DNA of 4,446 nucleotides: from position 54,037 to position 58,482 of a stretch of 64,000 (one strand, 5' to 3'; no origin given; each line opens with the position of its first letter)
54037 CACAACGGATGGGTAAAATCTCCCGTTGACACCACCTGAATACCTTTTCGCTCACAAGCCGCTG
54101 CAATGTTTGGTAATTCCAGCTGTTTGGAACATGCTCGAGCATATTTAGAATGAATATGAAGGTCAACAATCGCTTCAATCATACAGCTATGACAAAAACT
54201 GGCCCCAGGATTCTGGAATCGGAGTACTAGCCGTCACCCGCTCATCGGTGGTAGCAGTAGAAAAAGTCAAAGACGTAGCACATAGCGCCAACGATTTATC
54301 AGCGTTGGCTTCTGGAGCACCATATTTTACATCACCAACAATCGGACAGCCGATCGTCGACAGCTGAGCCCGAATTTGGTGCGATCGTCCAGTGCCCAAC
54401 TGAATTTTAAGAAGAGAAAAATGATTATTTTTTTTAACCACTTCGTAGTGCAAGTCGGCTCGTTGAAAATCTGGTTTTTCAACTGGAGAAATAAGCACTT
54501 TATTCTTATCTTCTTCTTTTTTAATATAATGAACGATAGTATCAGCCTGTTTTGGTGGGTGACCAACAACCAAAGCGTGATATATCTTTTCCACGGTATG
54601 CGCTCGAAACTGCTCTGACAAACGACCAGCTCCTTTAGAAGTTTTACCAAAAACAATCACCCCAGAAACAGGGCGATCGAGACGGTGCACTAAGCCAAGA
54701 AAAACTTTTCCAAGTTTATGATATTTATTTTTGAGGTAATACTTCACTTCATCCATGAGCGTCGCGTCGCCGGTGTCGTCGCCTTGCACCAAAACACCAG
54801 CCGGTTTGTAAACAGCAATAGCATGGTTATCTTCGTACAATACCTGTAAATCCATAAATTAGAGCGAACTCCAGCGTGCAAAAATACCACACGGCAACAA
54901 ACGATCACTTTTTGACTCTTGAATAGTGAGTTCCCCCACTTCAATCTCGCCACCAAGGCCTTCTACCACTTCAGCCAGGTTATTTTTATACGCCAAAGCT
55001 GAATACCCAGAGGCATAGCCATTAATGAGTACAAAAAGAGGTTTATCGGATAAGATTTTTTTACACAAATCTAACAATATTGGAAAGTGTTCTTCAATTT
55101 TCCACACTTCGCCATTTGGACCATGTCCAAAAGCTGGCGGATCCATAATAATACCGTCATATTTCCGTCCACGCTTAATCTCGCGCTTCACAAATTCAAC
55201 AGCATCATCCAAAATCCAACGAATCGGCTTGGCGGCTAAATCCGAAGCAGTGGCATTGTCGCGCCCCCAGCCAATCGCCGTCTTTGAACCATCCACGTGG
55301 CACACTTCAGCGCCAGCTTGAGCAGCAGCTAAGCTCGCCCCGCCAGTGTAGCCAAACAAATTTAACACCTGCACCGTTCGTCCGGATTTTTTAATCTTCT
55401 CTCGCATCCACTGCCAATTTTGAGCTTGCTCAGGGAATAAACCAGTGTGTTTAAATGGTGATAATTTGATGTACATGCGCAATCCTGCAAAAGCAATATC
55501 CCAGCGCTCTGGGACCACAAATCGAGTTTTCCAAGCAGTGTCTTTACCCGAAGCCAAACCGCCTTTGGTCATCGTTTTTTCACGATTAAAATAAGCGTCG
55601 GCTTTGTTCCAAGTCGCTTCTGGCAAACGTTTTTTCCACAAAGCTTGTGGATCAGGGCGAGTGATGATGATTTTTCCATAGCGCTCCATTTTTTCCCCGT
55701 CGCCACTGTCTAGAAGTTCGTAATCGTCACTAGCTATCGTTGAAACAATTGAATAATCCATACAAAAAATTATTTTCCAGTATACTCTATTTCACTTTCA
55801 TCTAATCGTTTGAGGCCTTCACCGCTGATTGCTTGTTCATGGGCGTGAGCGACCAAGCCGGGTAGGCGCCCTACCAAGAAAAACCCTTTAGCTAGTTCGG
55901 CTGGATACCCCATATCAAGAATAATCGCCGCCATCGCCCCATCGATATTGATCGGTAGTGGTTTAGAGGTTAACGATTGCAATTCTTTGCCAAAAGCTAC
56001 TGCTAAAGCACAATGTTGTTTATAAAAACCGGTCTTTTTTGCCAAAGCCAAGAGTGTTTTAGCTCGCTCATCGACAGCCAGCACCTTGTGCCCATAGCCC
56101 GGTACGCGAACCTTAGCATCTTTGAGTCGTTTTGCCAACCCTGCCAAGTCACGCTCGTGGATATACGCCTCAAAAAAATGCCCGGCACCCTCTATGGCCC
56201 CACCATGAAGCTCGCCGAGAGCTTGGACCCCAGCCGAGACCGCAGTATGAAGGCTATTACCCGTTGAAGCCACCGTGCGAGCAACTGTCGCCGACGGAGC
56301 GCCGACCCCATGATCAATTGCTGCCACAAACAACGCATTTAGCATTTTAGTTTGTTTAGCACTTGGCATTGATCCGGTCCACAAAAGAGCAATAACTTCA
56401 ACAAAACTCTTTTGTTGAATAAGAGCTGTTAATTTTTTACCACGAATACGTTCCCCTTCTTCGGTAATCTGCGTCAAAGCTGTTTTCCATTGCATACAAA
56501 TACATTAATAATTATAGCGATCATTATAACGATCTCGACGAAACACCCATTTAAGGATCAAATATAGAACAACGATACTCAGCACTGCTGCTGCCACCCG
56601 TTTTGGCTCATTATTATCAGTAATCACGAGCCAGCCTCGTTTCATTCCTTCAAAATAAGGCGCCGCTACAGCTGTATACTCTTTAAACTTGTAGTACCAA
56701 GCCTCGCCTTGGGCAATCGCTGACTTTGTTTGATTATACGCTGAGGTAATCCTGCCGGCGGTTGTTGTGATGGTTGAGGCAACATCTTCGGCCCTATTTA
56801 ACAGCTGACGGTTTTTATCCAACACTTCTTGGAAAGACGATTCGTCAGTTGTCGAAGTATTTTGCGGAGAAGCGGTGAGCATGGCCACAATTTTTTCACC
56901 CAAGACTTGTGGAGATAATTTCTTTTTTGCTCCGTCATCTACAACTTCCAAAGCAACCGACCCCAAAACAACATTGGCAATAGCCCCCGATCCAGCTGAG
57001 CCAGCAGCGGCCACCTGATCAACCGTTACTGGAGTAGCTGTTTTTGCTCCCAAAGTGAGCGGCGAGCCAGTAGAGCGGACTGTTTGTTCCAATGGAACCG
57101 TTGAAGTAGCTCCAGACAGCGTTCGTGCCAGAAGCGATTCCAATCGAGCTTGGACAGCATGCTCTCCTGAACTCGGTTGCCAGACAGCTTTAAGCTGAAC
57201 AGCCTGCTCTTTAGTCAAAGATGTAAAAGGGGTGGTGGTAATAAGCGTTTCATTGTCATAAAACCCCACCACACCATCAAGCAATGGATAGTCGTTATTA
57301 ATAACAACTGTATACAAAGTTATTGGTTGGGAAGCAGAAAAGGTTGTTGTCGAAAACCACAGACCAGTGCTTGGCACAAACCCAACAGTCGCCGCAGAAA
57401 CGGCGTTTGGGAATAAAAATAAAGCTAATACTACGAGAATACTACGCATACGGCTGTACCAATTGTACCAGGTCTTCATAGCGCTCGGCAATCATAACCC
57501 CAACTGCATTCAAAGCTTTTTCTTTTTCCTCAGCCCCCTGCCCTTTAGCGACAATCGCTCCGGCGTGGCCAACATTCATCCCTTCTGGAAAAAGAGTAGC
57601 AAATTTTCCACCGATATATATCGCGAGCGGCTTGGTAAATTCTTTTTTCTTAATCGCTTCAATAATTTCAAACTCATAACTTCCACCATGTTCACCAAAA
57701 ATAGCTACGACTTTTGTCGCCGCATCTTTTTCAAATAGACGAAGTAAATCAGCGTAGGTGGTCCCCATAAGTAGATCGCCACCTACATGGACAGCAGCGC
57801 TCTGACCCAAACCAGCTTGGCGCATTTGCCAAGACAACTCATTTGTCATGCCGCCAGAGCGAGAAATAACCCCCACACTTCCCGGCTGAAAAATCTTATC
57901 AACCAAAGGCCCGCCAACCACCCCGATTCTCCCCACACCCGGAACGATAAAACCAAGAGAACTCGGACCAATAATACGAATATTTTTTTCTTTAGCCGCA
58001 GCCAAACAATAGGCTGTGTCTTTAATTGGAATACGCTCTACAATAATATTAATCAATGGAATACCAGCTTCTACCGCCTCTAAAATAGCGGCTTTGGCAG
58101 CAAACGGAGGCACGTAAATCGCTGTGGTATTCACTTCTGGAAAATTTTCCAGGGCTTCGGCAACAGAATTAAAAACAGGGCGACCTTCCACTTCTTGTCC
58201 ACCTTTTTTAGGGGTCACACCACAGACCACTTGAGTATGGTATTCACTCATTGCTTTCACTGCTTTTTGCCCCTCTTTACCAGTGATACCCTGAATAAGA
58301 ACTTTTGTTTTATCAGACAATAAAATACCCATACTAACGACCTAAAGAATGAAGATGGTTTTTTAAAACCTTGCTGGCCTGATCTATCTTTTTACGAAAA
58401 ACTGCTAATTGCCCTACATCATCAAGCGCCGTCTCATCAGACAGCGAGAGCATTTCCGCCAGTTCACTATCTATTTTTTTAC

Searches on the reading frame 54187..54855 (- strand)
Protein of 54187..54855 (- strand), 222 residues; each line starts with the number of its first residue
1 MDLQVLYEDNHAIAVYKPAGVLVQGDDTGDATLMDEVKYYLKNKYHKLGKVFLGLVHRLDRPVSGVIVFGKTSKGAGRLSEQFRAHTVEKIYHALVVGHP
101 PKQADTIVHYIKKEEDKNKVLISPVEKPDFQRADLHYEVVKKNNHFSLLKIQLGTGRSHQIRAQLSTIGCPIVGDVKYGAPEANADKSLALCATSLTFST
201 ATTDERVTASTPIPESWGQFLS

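Call 37: search_protein_families(library=pfam, proteins=[window:54187-54855:-], max_evalue=0.0001)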
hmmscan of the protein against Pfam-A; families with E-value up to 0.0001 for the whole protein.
window:54187-54855:- (222 aa): 1 family
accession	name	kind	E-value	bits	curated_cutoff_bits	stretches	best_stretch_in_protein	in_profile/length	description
PF00849.27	PseudoU_synth_2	-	1.1e-36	126.8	26.8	1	12-166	2-151/152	RNA pseudouridylate synthase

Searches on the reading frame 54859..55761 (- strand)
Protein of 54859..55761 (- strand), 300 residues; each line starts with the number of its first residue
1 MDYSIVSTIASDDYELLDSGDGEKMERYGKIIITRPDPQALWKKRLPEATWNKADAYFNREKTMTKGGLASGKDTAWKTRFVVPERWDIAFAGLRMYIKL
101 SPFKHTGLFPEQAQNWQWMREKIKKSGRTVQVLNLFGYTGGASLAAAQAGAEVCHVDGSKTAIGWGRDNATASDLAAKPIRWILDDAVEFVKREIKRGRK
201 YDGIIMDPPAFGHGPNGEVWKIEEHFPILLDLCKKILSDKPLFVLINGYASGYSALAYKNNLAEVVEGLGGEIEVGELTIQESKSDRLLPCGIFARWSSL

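Call 37: search_protein_families(library=pfam, proteins=[window:54859-55761:-], max_evalue=0.0001)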
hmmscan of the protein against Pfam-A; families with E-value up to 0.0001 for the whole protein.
window:54859-55761:- (300 aa): 2 families
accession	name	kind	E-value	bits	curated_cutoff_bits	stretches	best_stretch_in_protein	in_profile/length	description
PF10672.15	Methyltrans_SAM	-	6.7e-15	55.5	27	1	85-214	84-209/286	S-adenosylmethionine-dependent methyltransferase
PF03602.21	Cons_hypoth95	-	4.9e-05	23.5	24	1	122-209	35-122/182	Conserved hypothetical protein 95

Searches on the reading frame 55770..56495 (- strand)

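Call 37: search_protein_families(library=pfam, proteins=[window:55770-56495:-], max_evalue=0.0001)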
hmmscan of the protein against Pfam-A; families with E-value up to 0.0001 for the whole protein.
window:55770-56495:- (241 aa): 1 family
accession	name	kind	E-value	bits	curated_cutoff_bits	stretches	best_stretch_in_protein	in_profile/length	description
PF00285.26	Citrate_synt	-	3e-38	132.2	27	2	47-222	165-348/357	Citrate synthase, C-terminal domain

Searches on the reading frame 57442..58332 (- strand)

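Call 37: search_protein_families(library=pfam, proteins=[window:57442-58332:-], max_evalue=0.0001)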
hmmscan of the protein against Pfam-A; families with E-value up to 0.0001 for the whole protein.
window:57442-58332:- (296 aa): 4 families
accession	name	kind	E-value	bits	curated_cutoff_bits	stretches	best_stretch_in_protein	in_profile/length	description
PF02629.25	CoA_binding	-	1.5e-24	87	22.3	1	7-98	2-95/97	CoA binding domain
PF13607.11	Succ_CoA_lig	-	2.9e-11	43.7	27.4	1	150-293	1-136/138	Succinyl-CoA ligase like flavodoxin domain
PF00549.24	Ligase_CoA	-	6.6e-10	39.6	24.5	1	156-274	1-122/128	CoA-ligase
PF13380.12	CoA_binding_2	-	1.5e-07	32.3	22.8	1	13-129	5-114/116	CoA binding domain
